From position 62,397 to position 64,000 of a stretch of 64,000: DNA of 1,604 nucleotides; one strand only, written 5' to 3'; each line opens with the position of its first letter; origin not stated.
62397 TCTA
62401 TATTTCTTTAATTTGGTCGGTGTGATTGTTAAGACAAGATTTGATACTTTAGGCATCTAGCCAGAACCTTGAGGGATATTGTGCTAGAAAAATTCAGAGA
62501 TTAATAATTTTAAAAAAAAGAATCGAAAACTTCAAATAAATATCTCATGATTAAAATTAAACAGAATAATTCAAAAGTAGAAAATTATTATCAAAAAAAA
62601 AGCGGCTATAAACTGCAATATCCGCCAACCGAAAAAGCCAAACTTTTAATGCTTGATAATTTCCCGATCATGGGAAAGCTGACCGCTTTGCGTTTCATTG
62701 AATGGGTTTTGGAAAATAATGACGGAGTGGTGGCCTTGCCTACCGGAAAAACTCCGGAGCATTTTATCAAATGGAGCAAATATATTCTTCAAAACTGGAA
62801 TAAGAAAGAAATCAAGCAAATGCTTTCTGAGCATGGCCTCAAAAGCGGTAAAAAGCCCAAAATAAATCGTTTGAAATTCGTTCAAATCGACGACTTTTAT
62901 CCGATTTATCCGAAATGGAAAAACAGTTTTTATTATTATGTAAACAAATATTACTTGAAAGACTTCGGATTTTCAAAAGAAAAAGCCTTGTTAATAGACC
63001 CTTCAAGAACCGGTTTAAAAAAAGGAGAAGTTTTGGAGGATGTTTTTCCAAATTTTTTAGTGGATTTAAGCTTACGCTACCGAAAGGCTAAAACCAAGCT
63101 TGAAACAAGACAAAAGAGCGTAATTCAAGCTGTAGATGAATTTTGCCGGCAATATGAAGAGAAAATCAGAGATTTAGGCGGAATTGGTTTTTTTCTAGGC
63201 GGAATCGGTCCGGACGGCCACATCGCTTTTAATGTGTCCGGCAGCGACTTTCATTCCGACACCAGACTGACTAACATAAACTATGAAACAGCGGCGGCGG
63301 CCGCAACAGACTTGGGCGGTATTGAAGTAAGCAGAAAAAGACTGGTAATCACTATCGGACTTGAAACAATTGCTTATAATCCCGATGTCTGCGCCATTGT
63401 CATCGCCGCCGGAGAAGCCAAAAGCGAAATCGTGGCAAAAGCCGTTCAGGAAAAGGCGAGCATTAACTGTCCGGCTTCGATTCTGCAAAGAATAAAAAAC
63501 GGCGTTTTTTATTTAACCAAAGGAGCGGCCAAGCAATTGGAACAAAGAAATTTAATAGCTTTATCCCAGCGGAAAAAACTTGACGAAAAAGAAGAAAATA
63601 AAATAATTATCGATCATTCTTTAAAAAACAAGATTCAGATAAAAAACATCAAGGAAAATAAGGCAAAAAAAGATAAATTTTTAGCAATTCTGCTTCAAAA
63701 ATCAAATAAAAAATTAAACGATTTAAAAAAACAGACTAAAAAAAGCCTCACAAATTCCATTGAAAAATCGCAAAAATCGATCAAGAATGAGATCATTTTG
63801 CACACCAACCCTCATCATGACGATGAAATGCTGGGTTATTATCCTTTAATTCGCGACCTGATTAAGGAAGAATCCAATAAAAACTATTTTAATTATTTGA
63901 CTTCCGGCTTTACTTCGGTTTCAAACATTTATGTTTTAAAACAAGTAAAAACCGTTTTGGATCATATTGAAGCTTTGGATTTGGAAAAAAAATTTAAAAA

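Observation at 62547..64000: Long unlisted plus-strand gene: NagB-like deaminase domain fused to an LmbE/PIG-L-like deacetylase domain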

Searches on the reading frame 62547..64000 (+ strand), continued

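Call 41: predict_structure(alignment_id=A1)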
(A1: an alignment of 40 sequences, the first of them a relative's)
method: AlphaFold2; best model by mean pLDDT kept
length: 784 residues; sequences in the alignment: 40
mean_pLDDT: 85.6   pTM: 0.85
mean pLDDT of the five models: 85.6, 84.3, 83.1, 82.4, 81.0
residues with pLDDT >= 90: 458; 70-90: 237; 50-70: 34; < 50: 55
segments of 3 or more residues with pLDDT < 50: 1-6, 222-224, 228-239, 241-263, 636-638, 710-715
pLDDT, mean of each block of 10 residues (from residue 1): 49 93 93 89 94 93 84 92 94 91 93 86 81 92 94 88 85 78 93 87 92 91 50 35 40 35 62 86 88 85 82 90 89 93 91 96 95 89 91 97 95 96 86 95 96 76 90 84 88 95 95 95 94 90 92 68 91 94 95 85 82 96 96 61 91 96 94 82 96 94 74 53 90 97 91 94 96 82 53
secondary structure, 60 per line:
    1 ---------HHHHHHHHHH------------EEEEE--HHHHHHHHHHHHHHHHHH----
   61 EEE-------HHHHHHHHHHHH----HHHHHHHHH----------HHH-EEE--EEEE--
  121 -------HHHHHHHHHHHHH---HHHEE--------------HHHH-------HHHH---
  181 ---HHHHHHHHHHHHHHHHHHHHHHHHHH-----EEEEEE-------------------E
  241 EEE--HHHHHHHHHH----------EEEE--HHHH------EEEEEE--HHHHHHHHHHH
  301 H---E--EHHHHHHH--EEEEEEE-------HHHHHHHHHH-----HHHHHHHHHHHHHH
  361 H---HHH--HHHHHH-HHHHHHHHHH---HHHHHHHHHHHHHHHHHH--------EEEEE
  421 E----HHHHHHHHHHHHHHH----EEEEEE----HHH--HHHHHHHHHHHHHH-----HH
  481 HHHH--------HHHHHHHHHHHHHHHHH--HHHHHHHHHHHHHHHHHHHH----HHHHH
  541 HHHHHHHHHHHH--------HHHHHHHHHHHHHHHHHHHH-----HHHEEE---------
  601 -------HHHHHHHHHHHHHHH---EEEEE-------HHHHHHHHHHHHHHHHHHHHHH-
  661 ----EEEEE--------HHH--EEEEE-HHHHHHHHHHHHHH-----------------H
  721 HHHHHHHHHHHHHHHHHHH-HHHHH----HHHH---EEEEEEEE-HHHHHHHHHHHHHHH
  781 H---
elements in order (helices of 4 or more, strands of 3 or more residues): H10-19 E32-36 H39-56 E61-63 H71-82 H87-95 E110-112 E115-118 H128-140 H163-166 H174-177 H184-209 E215-220 E240-243 H246-255 E266-269 H272-275 E282-287 H290-301 H309-315 E318-324 H332-341 H347-361 H370-375 H377-386 H390-407 E416-421 H426-440 E445-450 H460-473 H479-484 H493-509 H512-531 H536-552 H561-580 E589-591 H608-622 E626-630 H638-659 E665-669 E683-687 H689-702 H720-739 H741-745 H750-753 E757-764 H766-781

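Call 43: fold_search(model_id=the predicted structure, library=pdb)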
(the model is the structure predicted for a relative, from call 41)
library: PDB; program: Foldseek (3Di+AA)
matches with E <= 10: 529; with E <= 0.001: 41
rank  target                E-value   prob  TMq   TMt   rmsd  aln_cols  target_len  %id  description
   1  3hn6_E                2.5e-11  1.00  0.29  0.79   3.9       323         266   21  Crystal structure of glucosamine-6-phosphate deaminase from Borrelia burgdorferi (released 2009-06-09)
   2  3hn6_F                8.5e-11  1.00  0.28  0.76   4.3       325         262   19  Crystal structure of glucosamine-6-phosphate deaminase from Borrelia burgdorferi (released 2009-06-09)
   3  3hn6_B                1.0e-10  1.00  0.29  0.78   3.8       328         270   20  Crystal structure of glucosamine-6-phosphate deaminase from Borrelia burgdorferi (released 2009-06-09)
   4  1ne7_B                1.4e-10  1.00  0.29  0.78   3.2       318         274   21  HUMAN GLUCOSAMINE-6-PHOSPHATE DEAMINASE ISOMERASE AT 1.75 A RESOLUTION COMPLEXED WITH N-ACETYL-GLUCOSAMINE-6-PHOSPHATE (released 2003-09-23)
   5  3hn6_A                1.9e-10  1.00  0.28  0.77   4.0       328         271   19  Crystal structure of glucosamine-6-phosphate deaminase from Borrelia burgdorferi (released 2009-06-09)
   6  2bkv_A                5.2e-10  1.00  0.28  0.87   3.7       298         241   21  Structure and kinetics of a monomeric glucosamine-6-phosphate deaminase: missing link of the NagB superfamily (released 2005-03-09)
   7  1ne7_A                5.2e-10  1.00  0.28  0.74   4.2       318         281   20  HUMAN GLUCOSAMINE-6-PHOSPHATE DEAMINASE ISOMERASE AT 1.75 A RESOLUTION COMPLEXED WITH N-ACETYL-GLUCOSAMINE-6-PHOSPHATE (released 2003-09-23)
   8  5hj5_B                9.9e-10  1.00  0.28  0.77   5.0       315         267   18  Crystal structure of tertiary complex of glucosamine-6-phosphate deaminase from Vibrio cholerae with BETA-D-GLUCOSE-6- (released 2016-02-03)
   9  1dea_A                1.2e-09  1.00  0.28  0.79   3.6       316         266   18  STRUCTURE AND CATALYTIC MECHANISM OF GLUCOSAMINE 6-PHOSPHATE DEAMINASE FROM ESCHERICHIA COLI AT 2.1 ANGSTROMS RESOLUTI (released 1996-01-29)
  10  2bkv_B                1.4e-09  1.00  0.28  0.87   3.4       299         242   21  Structure and kinetics of a monomeric glucosamine-6-phosphate deaminase: missing link of the NagB superfamily (released 2005-03-09)
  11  7lqm_B                2.0e-09  1.00  0.27  0.75   5.1       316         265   17  Glucosamie-6-phosphate Deaminase from Pasturella multocida (released 2022-01-19)
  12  4r7t_C                2.3e-09  1.00  0.27  0.75   5.5       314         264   17  Crystal structure of glucosamine-6-phosphate deaminase from Vibrio cholerae (released 2014-10-01)
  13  4r7t_B                3.5e-09  1.00  0.27  0.76   5.2       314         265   18  Crystal structure of glucosamine-6-phosphate deaminase from Vibrio cholerae (released 2014-10-01)
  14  7lqm_C                4.0e-09  1.00  0.27  0.76   4.7       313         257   17  Glucosamie-6-phosphate Deaminase from Pasturella multocida (released 2022-01-19)
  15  7lqm_D                5.3e-09  1.00  0.27  0.75   5.3       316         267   17  Glucosamie-6-phosphate Deaminase from Pasturella multocida (released 2022-01-19)
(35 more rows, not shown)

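Call 47: search_protein_families(library=pfam, alignment_id=A2, max_evalue=0.00001)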
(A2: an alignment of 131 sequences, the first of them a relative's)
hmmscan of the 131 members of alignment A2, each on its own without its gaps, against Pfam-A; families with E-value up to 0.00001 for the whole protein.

A. member 1, L001:7161-7805:+ (215 aa): 1 family
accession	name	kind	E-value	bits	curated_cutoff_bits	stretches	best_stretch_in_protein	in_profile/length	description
PF00881.29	Nitroreductase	-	4.1e-21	76.3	23.5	1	26-192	3-167/167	Nitroreductase family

B. families by the number of members that match (of 131 scanned): 135 families (the first 25 are shown)
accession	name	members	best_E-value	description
PF13378.12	MR_MLE_C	11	8.6e-32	Enolase C-terminal domain-like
PF02746.21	MR_MLE_N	10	2.4e-10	Mandelate racemase / muconate lactonizing enzyme, N-terminal domain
PF22645.1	GKRP_SIS_N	8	6.4e-18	Glucokinase regulatory protein N-terminal SIS domain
PF20741.3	GKRP-like_C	8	8.6e-11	C-terminal lid domain of glucokinase regulatory protein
PF13580.11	SIS_2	8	5.6e-10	SIS domain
PF22198.1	GKRP_SIS_2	8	1.7e-07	Glucokinase regulatory protein, second SIS domain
PF01380.27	SIS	7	1.9e-07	SIS domain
PF08450.18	SGL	5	4.7e-50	SMP-30/Gluconolactonase/LRE-like region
PF01731.26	Arylesterase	5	1.7e-10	Arylesterase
PF00480.26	ROK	4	2e-70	ROK family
PF01894.22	UPF0047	4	3.8e-39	Uncharacterised protein family UPF0047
PF03088.22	Str_synth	4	1.1e-07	Strictosidine synthase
PF13354.11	Beta-lactamase2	3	1.2e-55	Beta-lactamase enzyme family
PF02518.31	HATPase_c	3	4.5e-25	Histidine kinase-, DNA gyrase B-, and HSP90-like ATPase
PF01182.26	Glucosamine_iso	3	3.6e-22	Glucosamine-6-phosphate isomerases/6-phosphogluconolactonase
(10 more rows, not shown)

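Call 60: search_protein_representatives(protein=P0001)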
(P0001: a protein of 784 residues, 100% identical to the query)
Query: 784 residues. Proteins with E-value up to 0.001 (for the whole library): 2652; up to 1e-10: 812; up to 1e-30: 240. The best 150 are listed.
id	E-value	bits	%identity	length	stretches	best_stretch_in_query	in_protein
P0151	9.4e-221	751.5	46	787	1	14-778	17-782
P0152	3.4e-204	696.8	45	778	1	4-781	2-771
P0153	7.3e-199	679.2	43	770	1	22-776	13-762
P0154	6.1e-196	669.5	42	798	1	7-779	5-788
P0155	1.1e-192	658.7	42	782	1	17-769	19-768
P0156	6.7e-179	613.2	43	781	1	36-777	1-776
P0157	1.1e-175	602.6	43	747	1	4-769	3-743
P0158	4.3e-175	600.6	44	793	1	9-777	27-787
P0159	3.2e-174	597.7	38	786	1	3-780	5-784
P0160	2.6e-170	584.8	43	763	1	10-778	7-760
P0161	4.9e-167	573.9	44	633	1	151-774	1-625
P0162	9.0e-166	569.8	40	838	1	16-780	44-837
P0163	8.5e-164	563.2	44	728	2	12-528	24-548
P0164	2.3e-162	558.5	41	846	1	9-778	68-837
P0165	7.0e-162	556.9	40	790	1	10-777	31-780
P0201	2.1e-121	423.1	41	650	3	401-776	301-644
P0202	1.1e-116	407.5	49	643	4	562-723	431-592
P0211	2.2e-101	356.9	31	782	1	10-780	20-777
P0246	2.1e-73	264.4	37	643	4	560-772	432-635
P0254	3.1e-66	240.6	35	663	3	566-769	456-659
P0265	3.4e-62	227.3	35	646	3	564-757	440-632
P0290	3.1e-52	194.4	28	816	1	22-725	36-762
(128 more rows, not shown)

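Call 61: search_protein_families(library=ncbifam, proteins=[P0254, P0202, P0246, P0265, P0201, P0151, P0211, P0290], max_evalue=1e-20)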
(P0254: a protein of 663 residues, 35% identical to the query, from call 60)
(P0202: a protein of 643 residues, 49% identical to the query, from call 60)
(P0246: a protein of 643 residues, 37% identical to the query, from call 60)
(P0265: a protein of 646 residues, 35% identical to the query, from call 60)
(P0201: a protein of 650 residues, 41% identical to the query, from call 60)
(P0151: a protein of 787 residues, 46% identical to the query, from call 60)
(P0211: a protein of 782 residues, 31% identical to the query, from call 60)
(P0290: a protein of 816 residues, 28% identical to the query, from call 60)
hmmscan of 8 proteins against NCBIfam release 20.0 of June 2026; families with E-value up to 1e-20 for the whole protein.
P0254 (663 aa): 1 family
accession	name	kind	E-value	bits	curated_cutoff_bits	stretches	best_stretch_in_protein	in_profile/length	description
NF002557.0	PRK02122.1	subfamily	5.6e-29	100.7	384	0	418-586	428-595/653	glucosamine-6-phosphate deaminase-like protein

P0202 (643 aa): 4 families
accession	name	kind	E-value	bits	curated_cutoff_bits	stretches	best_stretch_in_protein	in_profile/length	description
NF002557.0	PRK02122.1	subfamily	5.8e-49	166.8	384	1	100-285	90-270/653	glucosamine-6-phosphate deaminase-like protein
TIGR00502.1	nagB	equivalog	7.7e-29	100.8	236.9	1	95-277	58-234/259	glucosamine-6-phosphate deaminase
NF001684.0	PRK00443.1-4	subfamily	3.8e-26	92.2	326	1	30-284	3-235/260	glucosamine-6-phosphate deaminase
NF001685.0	PRK00443.1-5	equivalog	1e-21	77.4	513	1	99-258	62-216/266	glucosamine-6-phosphate deaminase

P0246 (643 aa): 1 family
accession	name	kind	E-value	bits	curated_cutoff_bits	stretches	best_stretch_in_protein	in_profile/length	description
NF002557.0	PRK02122.1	subfamily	1.8e-31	109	384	0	106-289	97-274/653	glucosamine-6-phosphate deaminase-like protein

P0265 (646 aa): 1 family
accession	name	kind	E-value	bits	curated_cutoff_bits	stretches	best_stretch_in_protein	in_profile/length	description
NF002557.0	PRK02122.1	subfamily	6.5e-30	103.8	384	0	435-584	459-606/653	glucosamine-6-phosphate deaminase-like protein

P0201 (650 aa): 4 families
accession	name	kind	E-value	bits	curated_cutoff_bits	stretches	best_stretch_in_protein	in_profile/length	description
NF002557.0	PRK02122.1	subfamily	3.9e-49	167.3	384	1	105-288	95-276/653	glucosamine-6-phosphate deaminase-like protein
TIGR00502.1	nagB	equivalog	3e-36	125.1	236.9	1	27-293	3-253/259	glucosamine-6-phosphate deaminase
NF001684.0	PRK00443.1-4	subfamily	2.6e-35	122.2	326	1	28-293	4-248/260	glucosamine-6-phosphate deaminase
NF001685.0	PRK00443.1-5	equivalog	7e-21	74.7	513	0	106-292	69-252/266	glucosamine-6-phosphate deaminase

P0151 (787 aa): 2 families
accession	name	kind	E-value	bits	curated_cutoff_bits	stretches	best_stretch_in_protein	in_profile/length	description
NF002557.0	PRK02122.1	subfamily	5.3e-54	183.4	384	2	199-471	142-422/653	glucosamine-6-phosphate deaminase-like protein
TIGR00502.1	nagB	equivalog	8.2e-21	74.5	236.9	0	200-318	114-230/259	glucosamine-6-phosphate deaminase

P0211 (782 aa): 3 families
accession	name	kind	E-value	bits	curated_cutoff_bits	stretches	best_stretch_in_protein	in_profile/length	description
NF002557.0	PRK02122.1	subfamily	2.8e-42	144.7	384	1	202-385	141-319/653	glucosamine-6-phosphate deaminase-like protein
NF001684.0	PRK00443.1-4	subfamily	6.5e-30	104.5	326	1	202-342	107-244/260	glucosamine-6-phosphate deaminase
TIGR00502.1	nagB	equivalog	7.9e-29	100.8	236.9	1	202-340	112-248/259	glucosamine-6-phosphate deaminase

P0290 (816 aa): 2 families
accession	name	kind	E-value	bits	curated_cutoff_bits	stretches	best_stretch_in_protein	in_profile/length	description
NF002557.0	PRK02122.1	subfamily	3.3e-30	104.8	384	1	194-398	140-331/653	glucosamine-6-phosphate deaminase-like protein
NF001684.0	PRK00443.1-4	subfamily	7.9e-30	104.2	326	1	47-351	3-250/260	glucosamine-6-phosphate deaminase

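Call 66: find_encoding_contigs(protein=P0002, flank=8000, max_places=2)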
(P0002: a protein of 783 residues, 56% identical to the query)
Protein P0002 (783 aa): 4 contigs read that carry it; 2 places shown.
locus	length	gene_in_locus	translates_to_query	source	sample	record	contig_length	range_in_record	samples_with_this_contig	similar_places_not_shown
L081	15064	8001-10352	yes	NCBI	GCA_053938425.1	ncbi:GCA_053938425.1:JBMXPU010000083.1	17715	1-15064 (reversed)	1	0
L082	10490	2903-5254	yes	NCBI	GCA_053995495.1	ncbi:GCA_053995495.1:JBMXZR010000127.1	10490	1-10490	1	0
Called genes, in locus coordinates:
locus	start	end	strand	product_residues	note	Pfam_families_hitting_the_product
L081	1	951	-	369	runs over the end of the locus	PF01637:ATPase_2, PF13173:AAA_14 (faint), PF13401:AAA_22 (faint)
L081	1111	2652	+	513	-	PF09820:AAA-ATPase_like, PF08011:PDDEXK_9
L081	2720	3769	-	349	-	-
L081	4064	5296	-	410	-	-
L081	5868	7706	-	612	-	PF01541:GIY-YIG, PF27096:UvrC_M, PF02151:UVR, PF22920:UvrC_RNaseH, PF08459:UvrC_RNaseH_dom, PF14520:HHH_5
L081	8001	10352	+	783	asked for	-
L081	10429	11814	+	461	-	PF00069:Pkinase, PF07714:PK_Tyr_Ser-Thr, PF03109:ABC1 (weak), PF17667:Pkinase_fungal (weak)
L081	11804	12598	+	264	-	PF13672:PP2C_2, PF00481:PP2C, PF07228:SpoIIE (faint)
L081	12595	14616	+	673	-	PF16697:Yop-YscD_cpl, PF00498:FHA, PF07774:EMC1_C (faint), PF25171:Beta-prop_WDR36-Utp21_1st (faint), PF16697:Yop-YscD_cpl, PF00498:FHA, PF13360:PQQ_2 (weak), PF13570:Beta-prop_ACSF4, +5 more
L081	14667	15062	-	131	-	?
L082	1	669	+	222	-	?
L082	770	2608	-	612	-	PF01541:GIY-YIG, PF27096:UvrC_M, PF02151:UVR, PF22920:UvrC_RNaseH, PF08459:UvrC_RNaseH_dom, PF14520:HHH_5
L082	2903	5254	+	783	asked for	-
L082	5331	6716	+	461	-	PF00069:Pkinase, PF07714:PK_Tyr_Ser-Thr, PF03109:ABC1 (weak), PF17667:Pkinase_fungal (weak)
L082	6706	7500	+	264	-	PF13672:PP2C_2, PF00481:PP2C, PF07228:SpoIIE (faint)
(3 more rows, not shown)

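Call 67: find_encoding_contigs(protein=P0005, flank=8000, max_places=2)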
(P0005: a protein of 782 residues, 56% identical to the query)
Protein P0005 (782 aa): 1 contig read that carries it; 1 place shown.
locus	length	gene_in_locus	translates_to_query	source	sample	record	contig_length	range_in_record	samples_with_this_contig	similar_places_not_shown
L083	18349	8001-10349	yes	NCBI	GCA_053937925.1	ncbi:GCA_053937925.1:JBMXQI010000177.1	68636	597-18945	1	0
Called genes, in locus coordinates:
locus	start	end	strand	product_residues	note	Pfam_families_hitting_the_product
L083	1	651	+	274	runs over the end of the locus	PF01739:CheR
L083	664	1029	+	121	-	PF00072:Response_reg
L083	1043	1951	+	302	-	PF01627:Hpt, PF01584:CheW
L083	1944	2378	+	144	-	PF00072:Response_reg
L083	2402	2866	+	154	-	PF13690:CheX, PF04509:CheC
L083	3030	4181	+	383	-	PF00480:ROK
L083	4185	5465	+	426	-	PF01547:SBP_bac_1, PF13416:SBP_bac_8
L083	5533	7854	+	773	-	PF06165:GH94_b-supersand, PF17167:Glyco_hydro_94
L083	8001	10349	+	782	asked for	-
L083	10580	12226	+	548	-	PF17092:PCB_OB (faint), PF24685:OB_RRP5_4th (faint), PF00575:S1, PF13509:S1_2 (faint), PF00575:S1, PF21710:Spt6_S1 (weak), PF00575:S1, PF23459:S1_RRP5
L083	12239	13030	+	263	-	PF13181:TPR_8 (faint), PF00515:TPR_1 (faint), PF07719:TPR_2 (faint), PF13432:TPR_16 (faint), PF13176:TPR_7 (faint), PF13428:TPR_14 (faint), PF13424:TPR_12 (weak), PF13174:TPR_6 (weak), +2 more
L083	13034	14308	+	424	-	PF00815:Histidinol_dh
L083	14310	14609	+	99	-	PF01734:Patatin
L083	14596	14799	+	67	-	-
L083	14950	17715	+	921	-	PF02463:SMC_N, PF13175:AAA_15, PF13304:AAA_21 (weak), PF13476:AAA_23, PF13304:AAA_21 (weak)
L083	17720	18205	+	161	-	-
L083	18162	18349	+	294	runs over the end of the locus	PF09976:TPR_21 (weak), PF07719:TPR_2 (faint), PF13174:TPR_6 (faint), PF13428:TPR_14 (faint), PF13432:TPR_16 (faint), PF13525:YfiO (faint), PF14559:TPR_19 (faint), PF25063:ARM_TT21_C (weak), +3 more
